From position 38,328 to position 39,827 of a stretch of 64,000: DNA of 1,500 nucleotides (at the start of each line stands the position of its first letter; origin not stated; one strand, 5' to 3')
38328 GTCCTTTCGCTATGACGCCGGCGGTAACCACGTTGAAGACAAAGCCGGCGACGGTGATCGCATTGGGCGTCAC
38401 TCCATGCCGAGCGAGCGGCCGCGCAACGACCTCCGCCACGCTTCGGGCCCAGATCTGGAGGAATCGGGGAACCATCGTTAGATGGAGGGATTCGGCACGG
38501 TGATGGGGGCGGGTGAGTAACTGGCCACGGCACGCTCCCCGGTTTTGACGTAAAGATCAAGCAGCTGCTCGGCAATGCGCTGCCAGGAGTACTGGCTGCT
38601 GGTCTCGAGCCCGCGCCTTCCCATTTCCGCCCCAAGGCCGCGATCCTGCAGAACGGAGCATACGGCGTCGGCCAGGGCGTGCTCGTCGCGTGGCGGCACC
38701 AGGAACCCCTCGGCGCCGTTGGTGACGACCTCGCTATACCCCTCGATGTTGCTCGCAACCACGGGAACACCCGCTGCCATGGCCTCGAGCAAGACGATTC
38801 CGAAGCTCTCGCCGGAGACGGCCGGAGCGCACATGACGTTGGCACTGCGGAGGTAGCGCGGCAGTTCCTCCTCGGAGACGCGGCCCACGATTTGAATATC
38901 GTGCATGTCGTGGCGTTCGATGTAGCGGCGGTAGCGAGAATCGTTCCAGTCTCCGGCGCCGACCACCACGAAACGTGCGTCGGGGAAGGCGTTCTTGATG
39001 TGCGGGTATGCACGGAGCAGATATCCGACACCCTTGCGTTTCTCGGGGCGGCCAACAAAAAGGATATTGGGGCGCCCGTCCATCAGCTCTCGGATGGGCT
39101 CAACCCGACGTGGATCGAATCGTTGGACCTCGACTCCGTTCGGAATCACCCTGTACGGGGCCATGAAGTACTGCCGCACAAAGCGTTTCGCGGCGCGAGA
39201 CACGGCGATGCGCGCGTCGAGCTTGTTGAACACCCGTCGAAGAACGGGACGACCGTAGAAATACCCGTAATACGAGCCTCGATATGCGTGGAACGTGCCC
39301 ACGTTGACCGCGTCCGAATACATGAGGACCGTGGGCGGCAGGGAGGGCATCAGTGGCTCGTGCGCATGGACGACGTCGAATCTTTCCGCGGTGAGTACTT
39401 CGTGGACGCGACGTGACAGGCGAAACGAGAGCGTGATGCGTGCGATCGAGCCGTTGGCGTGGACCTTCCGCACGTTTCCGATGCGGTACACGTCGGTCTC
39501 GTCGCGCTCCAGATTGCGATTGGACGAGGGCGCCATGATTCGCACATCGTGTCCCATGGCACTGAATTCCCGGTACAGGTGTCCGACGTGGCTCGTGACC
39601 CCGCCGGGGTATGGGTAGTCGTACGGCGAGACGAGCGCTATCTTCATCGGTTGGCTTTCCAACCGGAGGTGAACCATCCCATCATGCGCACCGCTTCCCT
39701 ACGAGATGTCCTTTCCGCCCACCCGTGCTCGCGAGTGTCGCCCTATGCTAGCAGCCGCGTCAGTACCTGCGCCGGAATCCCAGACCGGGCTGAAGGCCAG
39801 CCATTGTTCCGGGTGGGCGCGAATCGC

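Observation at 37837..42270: Mycobacterial-style phosphatidylinositol/PIM early-pathway operon, led by an ArsR regulator and a near-consensus promoter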

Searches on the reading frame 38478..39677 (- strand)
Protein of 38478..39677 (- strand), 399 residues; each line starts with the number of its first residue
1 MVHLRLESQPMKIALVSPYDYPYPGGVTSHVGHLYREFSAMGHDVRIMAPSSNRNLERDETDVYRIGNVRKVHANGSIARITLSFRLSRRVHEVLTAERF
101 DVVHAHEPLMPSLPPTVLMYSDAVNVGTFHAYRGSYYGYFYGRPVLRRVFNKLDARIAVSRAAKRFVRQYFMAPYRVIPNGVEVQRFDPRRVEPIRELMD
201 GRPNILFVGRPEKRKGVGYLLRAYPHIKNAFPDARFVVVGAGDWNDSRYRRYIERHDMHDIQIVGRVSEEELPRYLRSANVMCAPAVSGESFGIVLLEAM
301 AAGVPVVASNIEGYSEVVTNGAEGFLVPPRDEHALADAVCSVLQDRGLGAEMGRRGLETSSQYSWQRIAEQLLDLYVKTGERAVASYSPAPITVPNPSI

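Call 3: search_protein_families(library=pfam, proteins=[window:38478-39677:-])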
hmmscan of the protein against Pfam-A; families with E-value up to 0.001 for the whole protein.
window:38478-39677:- (399 aa): 6 families
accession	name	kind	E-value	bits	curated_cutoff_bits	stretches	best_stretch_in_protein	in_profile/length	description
PF00534.26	Glycos_transf_1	-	1.2e-40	139.3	26.4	1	200-356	13-169/172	Glycosyl transferases group 1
PF13692.12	Glyco_trans_1_4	-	1.6e-39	135.9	27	1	202-345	1-142/142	Glycosyl transferases group 1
PF13439.12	Glyco_transf_4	-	1.1e-24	87.7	28.5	1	24-186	1-170/170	Glycosyltransferase Family 4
PF13579.12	Glyco_trans_4_4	-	1.7e-15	58.1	29.7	1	25-181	1-158/158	Glycosyl transferase 4-like domain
PF20706.3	GT4-conflict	-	1.3e-13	51.1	26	1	173-372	173-385/385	Family 4 Glycosyltransferase in conflict systems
PF13524.12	Glyco_trans_1_2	-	2.8e-12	47.2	25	1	228-374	10-144/144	Glycosyl transferase-like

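Call 4: search_protein_families(library=ncbifam, proteins=[window:38478-39677:-])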
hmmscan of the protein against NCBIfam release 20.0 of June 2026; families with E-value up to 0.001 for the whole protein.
window:38478-39677:- (399 aa): 40 families (the best 25 are shown)
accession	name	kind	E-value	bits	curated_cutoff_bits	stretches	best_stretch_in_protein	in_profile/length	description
TIGR04047.1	MSMEG_0565_glyc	hypoth_equivalog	7.6e-38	130.6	259.85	1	25-377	13-372/373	MSMEG_0565 family glycosyltransferase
TIGR02149.1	glgA_Coryne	subfamily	1.1e-31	110.3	302.4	1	147-378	139-389/391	glycogen synthase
NF041876.1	EPS_EpsE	equivalog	2.1e-29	102.9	400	1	164-371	177-388/389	exopolysaccharide biosynthesis GT4 family glycosyltransferase EpsE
TIGR03999.1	thiol_BshA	equivalog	1.4e-28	99.9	273.7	1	21-378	8-372/375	N-acetyl-alpha-D-glucosaminyl L-malate synthase BshA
TIGR03449.1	mycothiol_MshA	equivalog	1.1e-27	97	462.5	1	164-378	177-402/406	D-inositol-3-phosphate glycosyltransferase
TIGR04063.1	stp3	hypoth_equivalog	1.9e-27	96.2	442.05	1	28-376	17-392/397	TIGR04063 family PEP-CTERM/XrtA system glycosyltransferase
TIGR03088.1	stp2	hypoth_equivalog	7.2e-25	87.8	409.05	1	146-377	129-371/374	TIGR03088 family PEP-CTERM/XrtA system glycosyltransferase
NF053787.1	GlcN_PG_synth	equivalog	3.4e-22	78.8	480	1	146-377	137-357/361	N-acetylglucosaminyl phosphatidylglycerol synthase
NF049988.1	MGlcDAGSynMgs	equivalog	1.8e-20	73.7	400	1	168-377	171-385/398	alpha-monoglucosyldiacylglycerol synthase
NF038295.1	EPS_HpsP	equivalog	1.6e-19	70.1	550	1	176-377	179-385/388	hormogonium polysaccharide biosynthesis glycosyltransferase HpsP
TIGR04157.1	glyco_rSAM_CFB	subfamily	2.6e-19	69.5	400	1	148-345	165-366/406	TIGR04157 family glycosyltransferase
NF041010.1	glycosy_Agl16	equivalog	2.7e-19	69.2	575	1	147-377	128-349/352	glycosylation protein Agl16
NF047684.1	TeichurnBiosyTuaC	equivalog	1.7e-18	66.7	550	1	86-378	93-388/391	teichuronic acid biosynthesis protein TuaC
NF038229.1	Glyco4_Geo_Pelo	equivalog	3.2e-18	65.8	400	1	145-377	102-334/338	GPMC system family 4 glycosyltransferase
NF012028.0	PRK15484.1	subfamily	1.5e-16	60.5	618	1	160-372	147-371/380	lipopolysaccharide N-acetylglucosaminyltransferase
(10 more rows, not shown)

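Call 8: find_encoding_contigs(protein=window:38478-39677:-, flank=10000, max_places=6)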
Protein window:38478-39677:- (399 aa): 1 contig read that carries it; 1 place shown.
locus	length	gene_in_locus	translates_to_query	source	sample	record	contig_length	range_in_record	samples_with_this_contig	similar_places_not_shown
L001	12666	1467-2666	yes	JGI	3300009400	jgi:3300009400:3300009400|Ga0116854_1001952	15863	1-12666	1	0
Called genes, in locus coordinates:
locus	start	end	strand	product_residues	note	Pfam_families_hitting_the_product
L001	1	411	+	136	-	PF01658:Inos-1-P_synth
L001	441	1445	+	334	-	PF03279:Lip_A_acyltrans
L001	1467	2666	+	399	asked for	PF13439:Glyco_transf_4, PF13579:Glyco_trans_4_4, PF20706:GT4-conflict, PF00534:Glycos_transf_1, PF13692:Glyco_trans_1_4, PF13524:Glyco_trans_1_2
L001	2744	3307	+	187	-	PF01066:CDP-OH_P_transf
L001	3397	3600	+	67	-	-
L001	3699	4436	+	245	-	PF07755:DUF1611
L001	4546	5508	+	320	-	PF00586:AIRS, PF02769:AIRS_C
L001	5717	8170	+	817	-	PF02190:LON_substr_bdg, PF07724:AAA_2 (faint), PF00004:AAA, PF07728:AAA_5, PF22667:Lon_lid, PF05362:Lon_C, PF13541:ChlI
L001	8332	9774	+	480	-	-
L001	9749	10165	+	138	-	PF00012:HSP70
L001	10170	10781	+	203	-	PF01025:GrpE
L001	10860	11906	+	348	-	PF00226:DnaJ, PF01556:DnaJ_C, PF27659:CHP02642 (weak)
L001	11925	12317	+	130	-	PF00376:MerR, PF13411:MerR_1, PF13591:MerR_2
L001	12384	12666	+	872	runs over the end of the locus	PF02861:Clp_N, PF23569:NBD_SMAX1, PF00004:AAA, PF17871:AAA_lid_9, PF00004:AAA, PF07724:AAA_2, PF07728:AAA_5, PF10431:ClpB_D2-small, +9 more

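Call 9: find_homologous_proteins(query=window:38478-39677:-, max_evalue=1e-20)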
Query window:38478-39677:- (399 aa): 7994 proteins with E <= 1e-20 among 8000 candidates; the best 120 are listed.
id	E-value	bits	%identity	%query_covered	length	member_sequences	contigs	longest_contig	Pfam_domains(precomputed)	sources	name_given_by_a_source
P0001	1.4e-259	879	100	97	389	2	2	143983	PF00534.27,PF13579.13,PF13524.13,PF13439.13,PF20706.4,PF13692.13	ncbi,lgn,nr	ncbi:MAG: glycosyltransferase family 4 protein [Chloroflexota bacterium]|nr:MAG: glycosyltransferase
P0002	6.4e-217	738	83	97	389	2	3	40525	PF00534.27,PF13579.13,PF13524.13,PF13439.13,PF20706.4,PF13692.13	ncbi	ncbi:MAG: glycosyltransferase family 4 protein [Chloroflexota bacterium]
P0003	1.3e-214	731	83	97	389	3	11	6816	PF00534.27,PF13579.13,PF13524.13,PF13439.13,PF20706.4,PF13692.13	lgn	-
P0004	4.9e-210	715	80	97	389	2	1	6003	PF00534.27,PF13579.13,PF13524.13,PF13439.13,PF20706.4,PF13692.13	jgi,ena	-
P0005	4.1e-207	706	79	97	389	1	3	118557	PF00534.27,PF13579.13,PF13524.13,PF13439.13,PF20706.4,PF13692.13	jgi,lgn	-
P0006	1.7e-206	704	79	97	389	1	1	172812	PF00534.27,PF13579.13,PF13524.13,PF13439.13,PF20706.4,PF13692.13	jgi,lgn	-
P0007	2.1e-206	704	78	97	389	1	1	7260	PF00534.27,PF13579.13,PF13524.13,PF13439.13,PF20706.4,PF13692.13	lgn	-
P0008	1.4e-202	691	78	95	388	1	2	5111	PF00534.27,PF13579.13,PF13524.13,PF13439.13,PF20706.4,PF13692.13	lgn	-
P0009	4.2e-202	689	78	96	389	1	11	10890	PF00534.27,PF13579.13,PF13524.13,PF13439.13,PF20706.4,PF13692.13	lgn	-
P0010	1.1e-201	688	78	97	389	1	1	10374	PF00534.27,PF13579.13,PF13524.13,PF13439.13,PF20706.4,PF13692.13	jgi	jgi:phosphatidylinositol alpha-mannosyltransferase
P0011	2.3e-201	687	79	93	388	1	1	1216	PF00534.27,PF13579.13,PF13524.13,PF13439.13,PF20706.4,PF13692.13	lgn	-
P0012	3.2e-201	686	77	97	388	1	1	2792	PF00534.27,PF13579.13,PF13524.13,PF13439.13,PF20706.4,PF13692.13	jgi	jgi:phosphatidylinositol alpha-mannosyltransferase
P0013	7.3e-201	685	77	97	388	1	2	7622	PF00534.27,PF13579.13,PF13524.13,PF13439.13,PF20706.4,PF13692.13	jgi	jgi:phosphatidyl-myo-inositol alpha-mannosyltransferase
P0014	2.7e-200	683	79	94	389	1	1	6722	PF00534.27,PF13579.13,PF13524.13,PF13439.13,PF20706.4,PF13692.13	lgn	-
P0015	4.0e-200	683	78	97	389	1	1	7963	PF00534.27,PF13579.13,PF13524.13,PF13439.13,PF20706.4,PF13692.13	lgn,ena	-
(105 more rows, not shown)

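Call 10: search_solved_structures(query=window:38478-39677:-, max_evalue=1e-10, show_alignments=1)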
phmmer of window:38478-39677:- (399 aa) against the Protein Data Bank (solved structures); distinct sequences matched with E-value up to 1e-10: 48.
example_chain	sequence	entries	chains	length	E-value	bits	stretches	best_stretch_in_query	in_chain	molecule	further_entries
4n9w_A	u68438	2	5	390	4.7e-57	196.9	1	10-378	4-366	GDP-mannose-dependent alpha-(1-2)-phosphatidylinositol mannosyltransferase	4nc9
2gej_A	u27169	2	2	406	6.1e-57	196.6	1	10-378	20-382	PHOSPHATIDYLINOSITOL MANNOSYLTRANSFERASE (PimA)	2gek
6kih_A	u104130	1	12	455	2e-25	92.8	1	148-389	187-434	Tll1590 protein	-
3okc_A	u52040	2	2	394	7.8e-22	81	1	139-377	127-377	GDP-mannose-dependent alpha-(1-6)-phosphatidylinositol monomannoside mannosyltransferase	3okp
3oka_A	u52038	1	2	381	1.5e-21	80.1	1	139-375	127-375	GDP-mannose-dependent alpha-(1-6)-phosphatidylinositol monomannoside mannosyltransferase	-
7qsg_A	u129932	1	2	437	4.3e-18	68.7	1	139-383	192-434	D-inositol 3-phosphate glycosyltransferase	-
3c4q_A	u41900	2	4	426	5.9e-18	68.2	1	178-376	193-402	Predicted glycosyltransferases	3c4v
3c48_A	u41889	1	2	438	6.2e-18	68.1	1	178-376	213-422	Predicted glycosyltransferases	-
5d00_A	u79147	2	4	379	1.1e-17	67.3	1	21-379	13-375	N-acetyl-alpha-D-glucosaminyl L-malate synthase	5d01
6tvp_A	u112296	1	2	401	2.6e-16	62.8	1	138-379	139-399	Alpha-maltose-1-phosphate synthase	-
2bis_A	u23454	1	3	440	1.3e-15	60.5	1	199-383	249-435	GLGA GLYCOGEN SYNTHASE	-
3fro_A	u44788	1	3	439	1.4e-15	60.4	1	199-383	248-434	GlgA glycogen synthase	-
3l01_A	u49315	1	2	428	7.7e-15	58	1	199-376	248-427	GlgA glycogen synthase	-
8dvz_A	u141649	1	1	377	8.6e-15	57.8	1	173-378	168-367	N, N'-diacetylbacillosaminyl-diphospho-undecaprenol alpha-1,3-N-acetylgalactosaminyltransf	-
8dqd_A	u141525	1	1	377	5.8e-14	55.1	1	173-378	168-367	N, N'-diacetylbacillosaminyl-diphospho-undecaprenol alpha-1,3-N-acetylgalactosaminyltransf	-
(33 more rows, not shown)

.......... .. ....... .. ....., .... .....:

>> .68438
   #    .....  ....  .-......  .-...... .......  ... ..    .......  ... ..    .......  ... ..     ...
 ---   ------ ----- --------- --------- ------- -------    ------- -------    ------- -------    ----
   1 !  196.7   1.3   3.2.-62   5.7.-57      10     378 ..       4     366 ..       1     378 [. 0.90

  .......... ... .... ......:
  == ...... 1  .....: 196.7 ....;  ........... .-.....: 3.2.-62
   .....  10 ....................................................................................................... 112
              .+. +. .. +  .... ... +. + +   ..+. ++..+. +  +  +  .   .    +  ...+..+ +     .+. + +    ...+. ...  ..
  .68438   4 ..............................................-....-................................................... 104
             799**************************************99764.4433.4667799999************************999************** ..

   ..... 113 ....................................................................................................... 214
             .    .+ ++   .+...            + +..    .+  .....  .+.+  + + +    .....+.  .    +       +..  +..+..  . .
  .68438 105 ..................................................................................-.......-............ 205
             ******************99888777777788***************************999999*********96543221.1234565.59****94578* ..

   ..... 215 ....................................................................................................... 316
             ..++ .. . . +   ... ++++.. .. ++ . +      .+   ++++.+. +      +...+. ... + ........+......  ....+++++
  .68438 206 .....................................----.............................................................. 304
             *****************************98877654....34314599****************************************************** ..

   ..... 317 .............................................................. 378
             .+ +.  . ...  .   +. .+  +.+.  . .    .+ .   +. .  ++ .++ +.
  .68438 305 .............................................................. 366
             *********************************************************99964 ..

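Call 24: find_related_loci(query=A2, collection=genome_contigs, flank=8000)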
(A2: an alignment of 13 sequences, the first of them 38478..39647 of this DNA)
Query A2 (389 aa) in genome_contigs; peptide patterns used: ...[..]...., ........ (x = any residue, [..] = any of these).
214 stretches matched a pattern; 178 encode a relative of the query (tblastn E <= 1e-3); the best 80 are kept; 80 distinct loci.
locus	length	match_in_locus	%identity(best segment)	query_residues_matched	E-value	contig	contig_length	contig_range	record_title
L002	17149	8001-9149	75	1-383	0e+0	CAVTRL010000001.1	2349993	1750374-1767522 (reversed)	MAG: uncultured Chloroflexia bacterium isolate MFD09603.bin.1.119 genome assembly, contig: contig_14466, whole genome sh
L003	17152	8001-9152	74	1-384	0e+0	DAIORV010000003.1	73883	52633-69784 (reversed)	MAG TPA_asm: Chloroflexota bacterium isolate CTOTU41356 NODE_78_length_73883_cov_6.978423, whole genome shotgun sequence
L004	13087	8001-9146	74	1-382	0e+0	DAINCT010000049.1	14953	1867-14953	MAG TPA_asm: Chloroflexota bacterium isolate CTOTU41323 NODE_3005_length_14953_cov_4.120285, whole genome shotgun sequen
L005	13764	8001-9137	75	1-379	0e+0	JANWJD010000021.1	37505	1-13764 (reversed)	MAG: Chloroflexi bacterium isolate CRAIB_MAG58 c_000000010415, whole genome shotgun sequence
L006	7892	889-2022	76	1-378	0e+0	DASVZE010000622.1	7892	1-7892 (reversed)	MAG TPA_asm: Chloroflexota bacterium isolate SMAG_U2620 k141_87590, whole genome shotgun sequence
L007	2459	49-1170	75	1-374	0e+0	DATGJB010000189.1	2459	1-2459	MAG TPA_asm: Chloroflexota bacterium isolate SMAG_U9822 k141_1019002, whole genome shotgun sequence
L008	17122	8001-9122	76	1-374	0e+0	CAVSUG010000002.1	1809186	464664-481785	MAG: uncultured Chloroflexia bacterium isolate MFD09603.bin.2.233 genome assembly, contig: contig_35726, whole genome sh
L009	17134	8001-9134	74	1-378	0e+0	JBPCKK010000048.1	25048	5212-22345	MAG: Chloroflexota bacterium isolate TH_ant_mag_50 S1Ck127_4804342_flag_1_multi_6.0000_len_25048, whole genome shotgun s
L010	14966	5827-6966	76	1-380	0e+0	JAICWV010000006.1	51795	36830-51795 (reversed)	MAG: Chloroflexi bacterium isolate LS_FP_2_bin.70 k141_1363740_length_51795_cov_50.1385, whole genome shotgun sequence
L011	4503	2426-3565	71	1-380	0e+0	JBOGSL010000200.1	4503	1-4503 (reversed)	MAG: Chloroflexota bacterium isolate TC-S_metabat2.bin.207_sub k127_2281346, whole genome shotgun sequence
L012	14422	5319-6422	72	1-368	7e-180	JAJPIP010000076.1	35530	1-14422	MAG: Proteobacteria bacterium isolate Centralia_MAG_338 k107_19749517, whole genome shotgun sequence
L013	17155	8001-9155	65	1-388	5e-166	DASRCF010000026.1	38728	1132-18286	MAG TPA_asm: Chloroflexota bacterium isolate SMAG_U9946 k141_56622, whole genome shotgun sequence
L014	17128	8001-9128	64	1-381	2e-163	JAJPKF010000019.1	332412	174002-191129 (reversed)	MAG: Proteobacteria bacterium isolate Centralia_MAG_67 k107_1686417, whole genome shotgun sequence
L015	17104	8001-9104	67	1-373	4e-165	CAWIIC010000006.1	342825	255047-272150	MAG: uncultured proteobacterium isolate MFD05502.bin.2.114 genome assembly, contig: contig_2450, whole genome shotgun se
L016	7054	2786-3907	57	1-372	2e-131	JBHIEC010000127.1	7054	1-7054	MAG: Anaerolineae bacterium isolate b3.sp2_bin.41 NODE_4102_length_7054_cov_7.872839, whole genome shotgun sequence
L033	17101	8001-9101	52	1-366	3e-116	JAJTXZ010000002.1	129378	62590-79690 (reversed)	MAG: Anaerolineae bacterium isolate DTUCFX8 2-Genome25, whole genome shotgun sequence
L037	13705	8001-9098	53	1-366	3e-115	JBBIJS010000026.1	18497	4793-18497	MAG: Chloroflexota bacterium isolate EPF170215_bin_168 NODE_3459_length_18497_cov_11.726440, whole genome shotgun sequen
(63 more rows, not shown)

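Call 49: search_protein_families(library=pfam, proteins=[L033:7256-7993:+, L033:9191-10321:+, L037:7423-8004:+, L002:6064-6909:+], max_evalue=0.05)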
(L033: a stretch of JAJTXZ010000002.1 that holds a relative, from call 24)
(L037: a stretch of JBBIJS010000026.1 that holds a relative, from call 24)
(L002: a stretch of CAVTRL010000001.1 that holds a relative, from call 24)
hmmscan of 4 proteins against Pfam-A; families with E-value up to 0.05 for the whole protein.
L033:7256-7993:+ (245 aa): 2 families
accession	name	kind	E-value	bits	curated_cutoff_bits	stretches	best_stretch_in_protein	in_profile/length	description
PF13263.12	PHP_C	-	1.3e-10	41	21.3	1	159-202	11-56/56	PHP-associated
PF02811.25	PHP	-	1.5e-08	35.5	26.4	1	5-153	1-133/164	PHP domain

L033:9191-10321:+ (376 aa): 16 families
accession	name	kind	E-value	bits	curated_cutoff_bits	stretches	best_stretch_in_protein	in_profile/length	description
PF01266.30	DAO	-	2.1e-47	162.8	27.9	1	6-354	1-353/353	FAD dependent oxidoreductase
PF07992.20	Pyr_redox_2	-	3.1e-08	33.8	26.1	2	150-217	183-251/291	Pyridine nucleotide-disulphide oxidoreductase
PF13738.12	Pyr_redox_3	-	1.7e-07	31.2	30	2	142-208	73-138/305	Pyridine nucleotide-disulphide oxidoreductase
PF00890.30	FAD_binding_2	-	3.7e-07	30.1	20.4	1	6-207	1-206/414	FAD binding domain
PF13450.12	NAD_binding_8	-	1e-05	26.1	21.9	1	9-46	1-39/68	NAD(P)-binding Rossmann-like domain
PF00070.33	Pyr_redox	-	2.3e-05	25.3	22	1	7-38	2-32/82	Pyridine nucleotide-disulphide oxidoreductase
PF01593.30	Amino_oxidase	-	0.0009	19.1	19.8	1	139-217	196-266/443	Flavin containing amine oxidoreductase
PF02558.23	ApbA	-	0.0068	16.5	22.2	1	7-40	1-34/150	Ketopantoate reductase PanE/ApbA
PF05834.18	Lycopene_cycl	-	0.0074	15.8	23.4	0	6-39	1-35/380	Lycopene cyclase protein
PF13454.12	NAD_binding_9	-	0.01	16.3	21.8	0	9-47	2-43/155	FAD-NAD(P)-binding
PF03486.20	HI0933_like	-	0.018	15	50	0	148-210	107-170/244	HI0933-like protein Rossmann domain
PF12831.13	FAD_oxidored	-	0.018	14.8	27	1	6-188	1-126/416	FAD dependent oxidoreductase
PF01946.23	Thi4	-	0.021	14.5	26.2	0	6-37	19-50/235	Thi4 family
PF02737.24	3HCDH_N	-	0.022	15.1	22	1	7-38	2-32/180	3-hydroxyacyl-CoA dehydrogenase, NAD binding domain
PF01134.28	GIDA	-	0.03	13.8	22.1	0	6-34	1-28/391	Glucose inhibited division protein A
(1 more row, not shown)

L037:7423-8004:+ (193 aa): 4 families
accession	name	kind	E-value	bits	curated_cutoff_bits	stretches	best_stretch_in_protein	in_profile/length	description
PF03061.28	4HBT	-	3.5e-09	37.3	20.6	1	91-170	2-71/79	Thioesterase superfamily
PF22636.2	FlK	-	9e-05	23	27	1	131-181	45-95/103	Fluoroacetyl-CoA-specific thioesterase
PF13279.12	4HBT_2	-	0.00035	21.4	25.5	1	127-184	43-102/122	Thioesterase-like superfamily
PF13622.12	4HBT_3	-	0.0024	18.5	24.3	1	108-179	14-78/83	Acyl-CoA thioesterase N-terminal domain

L002:6064-6909:+ (282 aa): 1 family
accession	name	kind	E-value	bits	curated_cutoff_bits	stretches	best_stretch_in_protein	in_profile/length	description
PF03279.18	Lip_A_acyltrans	-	1.5e-46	159.4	22.3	1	9-282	23-293/295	Bacterial lipid A biosynthesis acyltransferase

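Call 50: search_solved_structures(query=L033:7256-7993:+, max_evalue=0.001)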
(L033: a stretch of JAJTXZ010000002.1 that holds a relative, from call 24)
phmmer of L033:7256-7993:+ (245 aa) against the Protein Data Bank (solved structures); distinct sequences matched with E-value up to 0.001: 2.
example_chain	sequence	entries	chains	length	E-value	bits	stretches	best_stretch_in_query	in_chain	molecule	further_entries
9etk_A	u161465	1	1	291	4.6e-08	36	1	4-89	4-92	Metal-dependent phosphoesterases (PHP family)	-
2yb1_A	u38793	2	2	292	3.8e-06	29.7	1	2-81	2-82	AMIDOHYDROLASE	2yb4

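Call 52: predict_structure(alignment_id=A2)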
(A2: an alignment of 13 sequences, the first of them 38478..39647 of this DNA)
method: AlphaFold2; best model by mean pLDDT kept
length: 389 residues; sequences in the alignment: 13
mean_pLDDT: 82.3   pTM: 0.80
mean pLDDT of the five models: 82.3, 80.4, 73.4, 72.6, 68.2
residues with pLDDT >= 90: 180; 70-90: 132; 50-70: 50; < 50: 27
segments of 3 or more residues with pLDDT < 50: 61-66, 377-389
pLDDT, mean of each block of 10 residues (from residue 1): 88 64 92 92 80 75 49 68 90 87 79 89 50 68 84 70 78 92 94 91 74 94 93 81 91 89 96 82 85 96 87 93 96 96 97 93 92 53 37
secondary structure, 60 per line:
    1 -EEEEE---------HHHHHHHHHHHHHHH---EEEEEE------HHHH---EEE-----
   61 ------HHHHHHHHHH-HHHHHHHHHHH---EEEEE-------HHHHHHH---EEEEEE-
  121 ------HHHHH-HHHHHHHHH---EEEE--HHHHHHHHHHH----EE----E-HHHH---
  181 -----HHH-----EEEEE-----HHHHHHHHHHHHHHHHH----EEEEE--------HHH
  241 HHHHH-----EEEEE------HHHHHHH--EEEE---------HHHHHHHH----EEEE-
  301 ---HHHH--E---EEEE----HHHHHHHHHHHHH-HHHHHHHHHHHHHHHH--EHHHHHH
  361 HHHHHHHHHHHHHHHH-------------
elements in order: E2-6 H16-30 E34-39 H46-49 E53-55 H67-76 H78-88 E92-96 H104-110 E114-119 H127-131 H133-141 E145-148 H151-161 H174-177 E194-198 H204-220 E225-229 H238-245 E251-255 H262-268 E271-274 H284-291 E296-299 H304-307 E314-317 H322-334 H336-351 H355-376
